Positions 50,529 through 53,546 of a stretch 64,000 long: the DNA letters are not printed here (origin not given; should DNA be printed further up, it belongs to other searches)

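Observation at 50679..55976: Full-length 1765-aa Lhr helicase in an archaeal context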

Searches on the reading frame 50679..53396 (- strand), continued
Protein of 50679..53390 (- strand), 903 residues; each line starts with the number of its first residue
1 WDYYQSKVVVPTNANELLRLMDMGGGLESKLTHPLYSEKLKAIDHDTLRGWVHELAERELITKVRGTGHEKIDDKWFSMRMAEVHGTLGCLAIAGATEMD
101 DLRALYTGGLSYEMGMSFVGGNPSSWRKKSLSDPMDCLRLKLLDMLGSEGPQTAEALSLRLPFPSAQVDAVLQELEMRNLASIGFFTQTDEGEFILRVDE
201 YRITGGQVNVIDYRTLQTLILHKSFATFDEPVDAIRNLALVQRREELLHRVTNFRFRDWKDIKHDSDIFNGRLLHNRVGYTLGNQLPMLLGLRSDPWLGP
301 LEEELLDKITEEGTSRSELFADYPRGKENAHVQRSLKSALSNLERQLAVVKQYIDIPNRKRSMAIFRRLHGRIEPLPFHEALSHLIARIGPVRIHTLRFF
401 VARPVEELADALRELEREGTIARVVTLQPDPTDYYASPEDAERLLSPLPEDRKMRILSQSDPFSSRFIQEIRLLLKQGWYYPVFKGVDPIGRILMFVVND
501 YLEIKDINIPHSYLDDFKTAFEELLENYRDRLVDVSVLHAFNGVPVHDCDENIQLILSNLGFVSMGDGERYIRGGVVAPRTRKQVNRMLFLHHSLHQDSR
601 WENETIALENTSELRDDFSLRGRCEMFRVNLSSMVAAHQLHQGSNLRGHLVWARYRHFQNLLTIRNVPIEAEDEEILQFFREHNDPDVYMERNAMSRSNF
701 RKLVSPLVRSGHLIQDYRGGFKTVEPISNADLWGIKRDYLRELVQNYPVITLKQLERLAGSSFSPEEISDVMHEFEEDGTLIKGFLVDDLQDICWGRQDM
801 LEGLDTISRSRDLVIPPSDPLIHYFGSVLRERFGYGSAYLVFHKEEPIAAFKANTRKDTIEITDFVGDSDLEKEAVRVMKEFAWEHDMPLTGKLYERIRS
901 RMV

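Call 56: find_related_loci(query=A2, collection=genome_contigs, flank=4000)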
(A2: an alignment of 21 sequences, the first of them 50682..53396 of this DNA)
Query A2 (905 aa) in genome_contigs; peptide patterns used: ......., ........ (x = any residue, [..] = any of these).
509 stretches matched a pattern; 469 encode a relative of the query (tblastn E <= 1e-3); the best 80 are kept; 80 distinct loci.
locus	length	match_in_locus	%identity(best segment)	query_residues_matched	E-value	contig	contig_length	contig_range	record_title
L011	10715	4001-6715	96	1-905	0e+0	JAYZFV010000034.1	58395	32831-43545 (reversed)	MAG: Thermoplasmatota archaeon isolate XB_MAG174 DB_MAG174_0034, whole genome shotgun sequence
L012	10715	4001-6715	91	1-905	0e+0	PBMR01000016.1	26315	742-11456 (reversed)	MAG: Methanobacteriota archaeon isolate SP208 MHASMcontig_604999, whole genome shotgun sequence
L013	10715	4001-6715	86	1-905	0e+0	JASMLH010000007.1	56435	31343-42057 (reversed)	MAG: Candidatus Thalassarchaeaceae archaeon isolate Arabian9_MAG_35 NODE_7_length_56435_cov_5.277441, whole genome shotg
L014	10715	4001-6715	85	1-905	0e+0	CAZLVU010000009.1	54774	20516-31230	MAG TPA_asm: uncultured Candidatus Poseidoniales archaeon isolate SRP260945_co1_377 genome assembly, contig: NODE_712_le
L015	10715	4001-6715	85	1-905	0e+0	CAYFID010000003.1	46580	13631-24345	MAG TPA_asm: uncultured Candidatus Poseidoniales archaeon isolate ERP001736_co1_142 genome assembly, contig: NODE_249_le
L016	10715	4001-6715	85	1-905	0e+0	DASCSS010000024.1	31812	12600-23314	MAG TPA_asm: Candidatus Thalassarchaeaceae archaeon isolate Ts_MAG_34 c_000000455423, whole genome shotgun sequence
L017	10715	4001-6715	84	1-905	0e+0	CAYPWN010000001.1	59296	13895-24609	MAG TPA_asm: uncultured Candidatus Poseidoniales archaeon isolate ERP001736_co1_401 genome assembly, contig: NODE_156_le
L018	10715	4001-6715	84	1-905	0e+0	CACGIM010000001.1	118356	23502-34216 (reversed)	uncultured Candidatus Poseidoniales archaeon isolate AG-422-I22 genome assembly, contig: AG-422-I22_NODE_1, whole genome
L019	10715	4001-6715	84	1-905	0e+0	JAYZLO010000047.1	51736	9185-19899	MAG: Thermoplasmatota archaeon isolate XB_MAG308 DB_MAG308_0047, whole genome shotgun sequence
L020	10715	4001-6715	83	1-905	0e+0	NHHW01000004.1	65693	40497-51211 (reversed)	MAG: Euryarchaeota archaeon TMED173 79781, whole genome shotgun sequence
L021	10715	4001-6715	83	1-905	0e+0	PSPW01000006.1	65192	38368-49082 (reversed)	MAG: Methanobacteriota archaeon isolate Guaymas_23 scaffold_293, whole genome shotgun sequence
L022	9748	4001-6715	83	1-905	0e+0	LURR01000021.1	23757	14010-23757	MAG: Marine group II euryarchaeote REDSEA-S11_B3N4 scaffold21, whole genome shotgun sequence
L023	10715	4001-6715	83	1-905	0e+0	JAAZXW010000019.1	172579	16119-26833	MAG: Methanobacteriota archaeon isolate bin18o c_000000322477, whole genome shotgun sequence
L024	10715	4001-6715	83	1-905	0e+0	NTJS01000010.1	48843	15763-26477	MAG: Marine Group II euryarchaeote MED-G35 EUII-MED-G35-C10, whole genome shotgun sequence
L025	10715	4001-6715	84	1-905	0e+0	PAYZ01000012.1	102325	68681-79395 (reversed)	MAG: Methanobacteriota archaeon isolate SP88 84274, whole genome shotgun sequence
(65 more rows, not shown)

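Call 73: predict_structure(alignment_id=A3)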
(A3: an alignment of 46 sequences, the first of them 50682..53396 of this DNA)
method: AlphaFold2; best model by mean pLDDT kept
length: 905 residues; sequences in the alignment: 46
mean_pLDDT: 89.8   pTM: 0.80
mean pLDDT of the five models: 89.8, 89.0, 88.9, 88.2, 87.4
residues with pLDDT >= 90: 542; 70-90: 343; 50-70: 20; < 50: 0
segments of 3 or more residues with pLDDT < 50: none
pLDDT, mean of each block of 10 residues (from residue 1): 84 87 81 81 88 91 90 88 88 75 68 88 87 85 89 90 83 89 88 90 83 87 94 92 91 92 90 89 95 94 96 93 90 94 95 87 86 95 96 91 92 96 90 91 87 90 90 89 93 93 91 88 93 86 93 89 82 79 91 94 94 91 91 90 94 94 93 91 93 93 93 93 93 90 92 91 88 88 87 86 89 94 92 93 95 92 94 94 93 88 82
secondary structure, 60 per line:
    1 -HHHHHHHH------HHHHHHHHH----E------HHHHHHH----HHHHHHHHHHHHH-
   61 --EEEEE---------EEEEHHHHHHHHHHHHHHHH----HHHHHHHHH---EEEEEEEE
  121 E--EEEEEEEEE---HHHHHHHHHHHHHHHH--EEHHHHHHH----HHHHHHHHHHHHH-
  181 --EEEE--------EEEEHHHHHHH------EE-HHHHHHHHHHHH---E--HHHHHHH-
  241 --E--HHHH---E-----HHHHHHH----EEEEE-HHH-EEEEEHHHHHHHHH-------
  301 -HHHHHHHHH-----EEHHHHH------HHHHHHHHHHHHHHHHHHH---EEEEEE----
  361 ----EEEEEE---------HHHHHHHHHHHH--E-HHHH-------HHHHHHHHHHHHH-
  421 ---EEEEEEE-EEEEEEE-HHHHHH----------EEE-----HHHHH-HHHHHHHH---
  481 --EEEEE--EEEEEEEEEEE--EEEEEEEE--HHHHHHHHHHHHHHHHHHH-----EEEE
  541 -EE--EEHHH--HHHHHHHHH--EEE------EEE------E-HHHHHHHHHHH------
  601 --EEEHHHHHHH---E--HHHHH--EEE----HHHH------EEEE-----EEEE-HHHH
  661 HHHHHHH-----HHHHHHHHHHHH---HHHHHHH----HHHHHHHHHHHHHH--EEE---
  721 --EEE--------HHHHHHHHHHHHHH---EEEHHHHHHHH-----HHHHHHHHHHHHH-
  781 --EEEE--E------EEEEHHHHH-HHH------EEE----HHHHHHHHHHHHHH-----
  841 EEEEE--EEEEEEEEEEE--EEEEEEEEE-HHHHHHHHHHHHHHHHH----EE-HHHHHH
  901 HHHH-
elements in order (helices of 4 or more, strands of 3 or more residues): H2-9 H16-24 H36-42 H47-59 E63-67 E77-80 H81-96 H101-109 E113-121 E124-132 H136-151 H156-162 H167-179 E183-186 E195-198 H199-205 H215-226 H233-239 H246-249 H259-265 E270-274 E280-284 H285-293 H302-310 H318-322 H329-347 E351-356 E365-370 H380-391 H396-399 H407-419 E424-430 E432-438 H440-445 E456-458 H464-468 H470-477 E483-487 E490-500 E503-510 H513-531 E537-540 H553-561 E564-566 E573-575 H584-594 E603-605 H606-612 H619-623 E626-628 H633-636 E643-646 E652-655 H657-667 H673-684 H688-694 H699-712 E715-717 E723-725 H734-747 E751-753 H754-761 H767-779 E783-786 E796-799 H800-804 E815-817 H822-835 E841-845 E848-858 E861-869 H871-887 H895-904

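Call 76: fold_search(model_id=the predicted structure, library=pdb)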
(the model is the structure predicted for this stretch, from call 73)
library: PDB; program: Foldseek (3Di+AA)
matches with E <= 10: 1349; with E <= 0.001: 8
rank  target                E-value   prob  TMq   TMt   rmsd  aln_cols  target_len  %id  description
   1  5uuj                  1.2e-09  1.00  0.30  0.66   5.2       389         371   15  Streptomyces sahachiroi DNA glycosylase AlkZ (released 2017-04-12)
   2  7lhl_C                3.5e-09  1.00  0.33  0.47  10.2       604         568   14  cryo-EM structure of Mycobacterium smegmatis Lhr helicase C-terminal domain (released 2021-04-07)
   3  7lhl_D                5.5e-09  1.00  0.30  0.42  10.7       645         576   12  cryo-EM structure of Mycobacterium smegmatis Lhr helicase C-terminal domain (released 2021-04-07)
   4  7lhl_B                7.7e-09  1.00  0.33  0.47  10.4       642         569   13  cryo-EM structure of Mycobacterium smegmatis Lhr helicase C-terminal domain (released 2021-04-07)
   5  7lhl_A                3.8e-08  1.00  0.31  0.44  10.6       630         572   12  cryo-EM structure of Mycobacterium smegmatis Lhr helicase C-terminal domain (released 2021-04-07)
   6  9zd6_B                8.7e-08  1.00  0.28  0.60   5.4       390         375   10  Bacterial interstrand DNA crosslink glycosylase AlkX/YcaQ bound to DNA (released 2026-01-14)
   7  9zd6_A                9.6e-08  1.00  0.26  0.54   7.0       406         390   10  Bacterial interstrand DNA crosslink glycosylase AlkX/YcaQ bound to DNA (released 2026-01-14)
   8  7d58_O                4.7e-04  0.96  0.09  0.14  21.8       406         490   12  cryo-EM structure of human RNA polymerase III in elongating state (released 2021-02-17)
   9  8cli_A                2.0e-03  0.85  0.08  0.12  25.2       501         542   10  TFIIIC TauB-DNA monomer (released 2023-06-21)
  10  7a6h_O                2.7e-03  0.80  0.09  0.13  22.4       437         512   12  Cryo-EM structure of human apo RNA Polymerase III (released 2021-02-03)
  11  7z1o_O                3.6e-03  0.51  0.08  0.12  25.3       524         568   10  Structure of yeast RNA Polymerase III PTC + NTPs (released 2022-08-31)
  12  7z1l_O                5.0e-03  0.41  0.08  0.12  25.2       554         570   10  Structure of yeast RNA Polymerase III Pre-Termination Complex (PTC) (released 2022-08-31)
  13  9gc3_A                5.8e-03  0.28  0.08  0.11  35.6       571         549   11  yeast TFIIIC TauB subcomplex bound to a tRNA gene (released 2024-11-27)
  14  8cll_A                9.0e-03  0.99  0.07  0.19  17.1       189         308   13  Structural insights into human TFIIIC promoter recognition (released 2023-06-21)
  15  6f40_O                1.5e-02  0.28  0.09  0.13  25.8       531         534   11  RNA Polymerase III open complex (released 2018-01-17)
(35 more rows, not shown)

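Call 97: list_cluster_members(proteins=[P0106, P0118, P0120, P0122, P0129, P0137, P0144, P0154, P0165, P0191])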
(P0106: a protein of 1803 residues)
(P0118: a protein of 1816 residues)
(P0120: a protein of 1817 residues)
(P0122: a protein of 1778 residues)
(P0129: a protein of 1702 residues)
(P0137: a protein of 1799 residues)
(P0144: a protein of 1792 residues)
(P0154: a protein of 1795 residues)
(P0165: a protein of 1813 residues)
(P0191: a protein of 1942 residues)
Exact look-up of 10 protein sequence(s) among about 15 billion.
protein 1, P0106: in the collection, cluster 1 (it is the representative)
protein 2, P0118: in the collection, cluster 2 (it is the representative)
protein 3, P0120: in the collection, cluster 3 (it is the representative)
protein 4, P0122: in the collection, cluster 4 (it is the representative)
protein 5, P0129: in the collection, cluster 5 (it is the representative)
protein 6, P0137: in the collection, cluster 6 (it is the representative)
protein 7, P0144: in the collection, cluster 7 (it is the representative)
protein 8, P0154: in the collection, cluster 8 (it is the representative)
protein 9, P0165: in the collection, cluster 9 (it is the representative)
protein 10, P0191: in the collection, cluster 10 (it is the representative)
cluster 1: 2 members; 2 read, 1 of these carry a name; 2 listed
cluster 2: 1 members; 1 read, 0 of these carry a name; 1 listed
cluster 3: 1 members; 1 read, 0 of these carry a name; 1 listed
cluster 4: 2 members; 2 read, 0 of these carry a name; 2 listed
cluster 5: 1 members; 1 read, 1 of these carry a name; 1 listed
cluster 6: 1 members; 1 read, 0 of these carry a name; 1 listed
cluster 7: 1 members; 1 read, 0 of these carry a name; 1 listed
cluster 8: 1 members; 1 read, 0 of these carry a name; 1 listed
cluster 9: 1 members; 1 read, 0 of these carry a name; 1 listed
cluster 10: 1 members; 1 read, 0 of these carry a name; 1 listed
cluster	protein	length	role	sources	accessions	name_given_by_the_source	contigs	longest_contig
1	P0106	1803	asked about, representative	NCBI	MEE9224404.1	MAG: ATP-dependent helicase [Thermoplasmata archaeon]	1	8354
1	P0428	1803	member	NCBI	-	-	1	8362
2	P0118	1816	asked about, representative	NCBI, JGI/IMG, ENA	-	-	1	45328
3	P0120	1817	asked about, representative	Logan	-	-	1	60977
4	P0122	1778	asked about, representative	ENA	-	-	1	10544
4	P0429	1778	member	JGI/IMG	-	-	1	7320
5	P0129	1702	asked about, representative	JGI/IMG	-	Lhr-like helicase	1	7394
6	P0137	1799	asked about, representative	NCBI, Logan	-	-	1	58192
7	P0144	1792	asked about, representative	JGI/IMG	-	-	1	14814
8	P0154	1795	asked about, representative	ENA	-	-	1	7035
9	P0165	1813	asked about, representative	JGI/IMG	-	-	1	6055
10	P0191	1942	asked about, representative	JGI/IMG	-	-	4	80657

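Call 103: search_protein_families(library=pfam, proteins=[P0238], max_evalue=0.01)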
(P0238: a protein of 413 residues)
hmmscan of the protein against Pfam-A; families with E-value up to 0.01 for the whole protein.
P0238 (413 aa): 2 families
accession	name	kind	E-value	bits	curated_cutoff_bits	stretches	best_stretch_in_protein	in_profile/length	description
PF06224.18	AlkZ-like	-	2.1e-07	31.4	25.9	1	163-322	78-251/329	DNA glycosylase AlkZ-like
PF23234.1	WH4_Lhr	-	0.003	17.6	27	1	237-303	7-72/87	Large helicase-related protein, winged-helix domain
